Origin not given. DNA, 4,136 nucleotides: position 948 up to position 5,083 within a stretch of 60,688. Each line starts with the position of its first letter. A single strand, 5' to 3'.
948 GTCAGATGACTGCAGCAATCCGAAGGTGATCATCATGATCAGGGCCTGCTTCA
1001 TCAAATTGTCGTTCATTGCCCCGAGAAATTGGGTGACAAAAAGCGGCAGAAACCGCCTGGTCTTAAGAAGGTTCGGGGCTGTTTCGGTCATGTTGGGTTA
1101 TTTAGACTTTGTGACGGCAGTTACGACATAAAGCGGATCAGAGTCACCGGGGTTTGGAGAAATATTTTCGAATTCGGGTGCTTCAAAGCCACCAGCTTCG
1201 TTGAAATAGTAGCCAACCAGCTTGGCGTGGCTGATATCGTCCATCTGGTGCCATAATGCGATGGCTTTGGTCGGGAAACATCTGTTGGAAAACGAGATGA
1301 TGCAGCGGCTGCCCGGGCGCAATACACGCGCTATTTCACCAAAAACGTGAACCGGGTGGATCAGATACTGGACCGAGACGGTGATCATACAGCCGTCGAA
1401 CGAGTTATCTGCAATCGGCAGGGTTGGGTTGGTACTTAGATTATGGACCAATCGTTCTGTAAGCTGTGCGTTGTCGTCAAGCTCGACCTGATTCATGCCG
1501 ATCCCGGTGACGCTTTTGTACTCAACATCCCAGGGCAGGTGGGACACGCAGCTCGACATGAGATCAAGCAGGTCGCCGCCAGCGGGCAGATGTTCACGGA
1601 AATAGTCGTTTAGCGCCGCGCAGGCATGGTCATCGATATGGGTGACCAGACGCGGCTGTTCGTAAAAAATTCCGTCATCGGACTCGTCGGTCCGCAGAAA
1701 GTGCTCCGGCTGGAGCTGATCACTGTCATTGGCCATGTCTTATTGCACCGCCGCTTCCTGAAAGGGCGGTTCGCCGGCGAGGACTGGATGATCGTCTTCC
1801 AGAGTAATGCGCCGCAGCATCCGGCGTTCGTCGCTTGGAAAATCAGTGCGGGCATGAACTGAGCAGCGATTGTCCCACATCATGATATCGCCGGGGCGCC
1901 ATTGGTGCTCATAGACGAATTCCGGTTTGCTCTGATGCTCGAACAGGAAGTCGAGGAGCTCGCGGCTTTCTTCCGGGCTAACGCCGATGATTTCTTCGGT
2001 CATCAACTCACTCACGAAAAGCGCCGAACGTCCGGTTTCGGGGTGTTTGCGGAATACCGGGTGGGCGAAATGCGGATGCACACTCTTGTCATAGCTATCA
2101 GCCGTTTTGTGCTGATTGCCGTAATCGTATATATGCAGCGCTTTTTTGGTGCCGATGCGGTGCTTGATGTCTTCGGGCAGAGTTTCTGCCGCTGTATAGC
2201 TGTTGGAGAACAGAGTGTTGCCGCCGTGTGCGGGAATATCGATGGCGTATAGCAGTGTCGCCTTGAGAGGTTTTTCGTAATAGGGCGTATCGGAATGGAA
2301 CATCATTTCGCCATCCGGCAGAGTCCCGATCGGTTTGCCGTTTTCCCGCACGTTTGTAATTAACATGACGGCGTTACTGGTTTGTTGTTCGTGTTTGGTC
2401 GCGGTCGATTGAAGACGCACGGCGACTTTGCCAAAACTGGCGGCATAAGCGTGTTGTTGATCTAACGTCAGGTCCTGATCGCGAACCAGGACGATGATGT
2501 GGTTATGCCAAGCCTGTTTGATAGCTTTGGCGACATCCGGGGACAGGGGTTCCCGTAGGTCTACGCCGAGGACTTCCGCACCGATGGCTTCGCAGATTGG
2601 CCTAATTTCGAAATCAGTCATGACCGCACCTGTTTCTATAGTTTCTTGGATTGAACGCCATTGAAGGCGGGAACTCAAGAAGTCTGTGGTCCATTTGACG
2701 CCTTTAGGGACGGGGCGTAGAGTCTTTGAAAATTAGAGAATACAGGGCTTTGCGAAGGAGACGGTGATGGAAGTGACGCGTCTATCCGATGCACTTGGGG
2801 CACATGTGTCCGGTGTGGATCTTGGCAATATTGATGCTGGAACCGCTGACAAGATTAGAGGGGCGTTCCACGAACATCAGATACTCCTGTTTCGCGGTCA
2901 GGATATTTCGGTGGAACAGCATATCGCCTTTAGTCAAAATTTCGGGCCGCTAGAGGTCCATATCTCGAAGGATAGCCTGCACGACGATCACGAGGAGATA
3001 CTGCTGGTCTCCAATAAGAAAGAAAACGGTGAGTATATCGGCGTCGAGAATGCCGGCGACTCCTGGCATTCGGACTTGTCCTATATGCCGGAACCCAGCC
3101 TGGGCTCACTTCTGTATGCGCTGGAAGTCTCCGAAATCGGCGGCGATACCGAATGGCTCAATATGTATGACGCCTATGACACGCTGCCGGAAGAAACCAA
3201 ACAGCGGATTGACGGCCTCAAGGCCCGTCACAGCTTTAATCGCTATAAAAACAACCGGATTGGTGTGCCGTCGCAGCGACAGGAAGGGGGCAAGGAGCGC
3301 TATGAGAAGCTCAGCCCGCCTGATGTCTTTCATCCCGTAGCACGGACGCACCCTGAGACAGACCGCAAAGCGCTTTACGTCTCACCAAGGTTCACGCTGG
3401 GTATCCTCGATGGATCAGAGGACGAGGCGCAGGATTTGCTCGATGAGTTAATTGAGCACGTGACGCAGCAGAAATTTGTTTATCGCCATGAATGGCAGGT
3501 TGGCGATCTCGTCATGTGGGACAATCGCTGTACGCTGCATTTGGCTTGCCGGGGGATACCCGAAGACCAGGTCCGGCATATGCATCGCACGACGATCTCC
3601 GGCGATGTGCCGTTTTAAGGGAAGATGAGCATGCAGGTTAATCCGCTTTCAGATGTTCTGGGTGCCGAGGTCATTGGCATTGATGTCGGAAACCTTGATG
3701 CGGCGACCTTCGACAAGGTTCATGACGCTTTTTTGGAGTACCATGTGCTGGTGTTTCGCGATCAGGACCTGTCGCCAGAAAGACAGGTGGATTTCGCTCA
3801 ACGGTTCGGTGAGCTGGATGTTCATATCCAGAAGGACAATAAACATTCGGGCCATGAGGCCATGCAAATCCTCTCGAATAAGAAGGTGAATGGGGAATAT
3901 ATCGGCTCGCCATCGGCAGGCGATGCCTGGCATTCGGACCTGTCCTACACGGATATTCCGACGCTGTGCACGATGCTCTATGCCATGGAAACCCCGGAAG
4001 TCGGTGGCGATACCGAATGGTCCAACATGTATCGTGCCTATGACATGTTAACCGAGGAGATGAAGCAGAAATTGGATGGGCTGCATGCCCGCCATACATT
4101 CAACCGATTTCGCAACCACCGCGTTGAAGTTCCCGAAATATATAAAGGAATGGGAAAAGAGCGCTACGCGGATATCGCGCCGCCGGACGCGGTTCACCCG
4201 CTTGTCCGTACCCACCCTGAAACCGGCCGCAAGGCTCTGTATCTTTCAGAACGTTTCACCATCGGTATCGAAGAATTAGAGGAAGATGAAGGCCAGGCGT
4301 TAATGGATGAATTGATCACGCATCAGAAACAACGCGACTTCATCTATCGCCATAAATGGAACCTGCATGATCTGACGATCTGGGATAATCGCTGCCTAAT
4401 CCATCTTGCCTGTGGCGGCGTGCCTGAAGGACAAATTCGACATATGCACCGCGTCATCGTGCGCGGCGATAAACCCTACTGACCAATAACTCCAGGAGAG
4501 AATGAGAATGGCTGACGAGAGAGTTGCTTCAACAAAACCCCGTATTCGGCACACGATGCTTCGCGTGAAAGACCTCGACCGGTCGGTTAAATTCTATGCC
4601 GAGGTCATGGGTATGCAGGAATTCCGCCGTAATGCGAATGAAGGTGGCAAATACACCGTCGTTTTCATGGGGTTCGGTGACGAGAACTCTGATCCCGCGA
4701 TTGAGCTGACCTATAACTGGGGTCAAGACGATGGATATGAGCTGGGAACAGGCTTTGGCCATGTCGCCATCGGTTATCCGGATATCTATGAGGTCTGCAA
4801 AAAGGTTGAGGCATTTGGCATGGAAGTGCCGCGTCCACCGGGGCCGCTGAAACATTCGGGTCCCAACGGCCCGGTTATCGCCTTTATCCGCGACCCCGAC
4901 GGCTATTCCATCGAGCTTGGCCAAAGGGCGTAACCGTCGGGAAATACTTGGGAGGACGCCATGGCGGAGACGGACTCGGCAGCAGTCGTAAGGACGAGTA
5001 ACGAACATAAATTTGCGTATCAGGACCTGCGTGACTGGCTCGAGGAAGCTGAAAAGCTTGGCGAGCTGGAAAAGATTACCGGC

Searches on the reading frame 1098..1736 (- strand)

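Call 68: search_protein_families(library=pfam, proteins=[window:1098-1736:-], max_evalue=0.01)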
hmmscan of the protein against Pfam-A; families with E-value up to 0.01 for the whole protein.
window:1098-1736:- (212 aa): 4 families
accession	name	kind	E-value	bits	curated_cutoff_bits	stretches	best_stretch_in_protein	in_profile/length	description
PF08241.18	Methyltransf_11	-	5.4e-08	33.8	21.2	1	74-147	19-95/95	Methyltransferase domain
PF07021.18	MetW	-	0.00056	20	21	1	47-153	8-113/193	Methionine biosynthesis protein MetW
PF13847.12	Methyltransf_31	-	0.0047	17.1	27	1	106-151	66-113/145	Methyltransferase domain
PF13649.12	Methyltransf_25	-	0.0059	17.7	27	0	104-142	56-96/97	Methyltransferase domain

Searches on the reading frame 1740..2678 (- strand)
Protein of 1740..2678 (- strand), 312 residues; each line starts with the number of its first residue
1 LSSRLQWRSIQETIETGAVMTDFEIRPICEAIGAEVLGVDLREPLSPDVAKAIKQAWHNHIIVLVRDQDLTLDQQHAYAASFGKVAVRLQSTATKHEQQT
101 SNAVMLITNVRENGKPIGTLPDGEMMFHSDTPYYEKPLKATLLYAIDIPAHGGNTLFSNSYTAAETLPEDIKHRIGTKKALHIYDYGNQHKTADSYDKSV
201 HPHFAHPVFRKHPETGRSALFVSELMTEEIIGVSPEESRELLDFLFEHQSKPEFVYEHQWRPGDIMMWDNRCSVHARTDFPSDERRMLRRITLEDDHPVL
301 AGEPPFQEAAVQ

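Call 23: search_protein_families(library=pfam, proteins=[window:1740-2678:-])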
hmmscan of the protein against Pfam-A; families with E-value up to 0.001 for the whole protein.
window:1740-2678:- (312 aa): 1 family
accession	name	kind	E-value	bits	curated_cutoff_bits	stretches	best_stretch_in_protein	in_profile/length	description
PF02668.22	TauD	-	4e-69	233.9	27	1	24-292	1-267/267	Taurine catabolism dioxygenase TauD, TfdA family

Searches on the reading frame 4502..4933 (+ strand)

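Call 68: search_protein_families(library=pfam, proteins=[window:4502-4933:+], max_evalue=0.01)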
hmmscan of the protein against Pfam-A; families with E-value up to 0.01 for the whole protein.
window:4502-4933:+ (143 aa): 3 families
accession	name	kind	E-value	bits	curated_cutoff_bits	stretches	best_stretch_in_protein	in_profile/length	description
PF00903.31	Glyoxalase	-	6.6e-20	72.1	20.6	1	14-139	1-121/121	Glyoxalase/Bleomycin resistance protein/Dioxygenase superfamily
PF13669.12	Glyoxalase_4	-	1.5e-08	35.3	27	1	17-112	2-97/109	Glyoxalase/Bleomycin resistance protein/Dioxygenase superfamily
PF22677.2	Ble-like_N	-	0.0003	20.9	24.5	1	14-37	1-24/41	Bleomycin resistance protein-like N-terminal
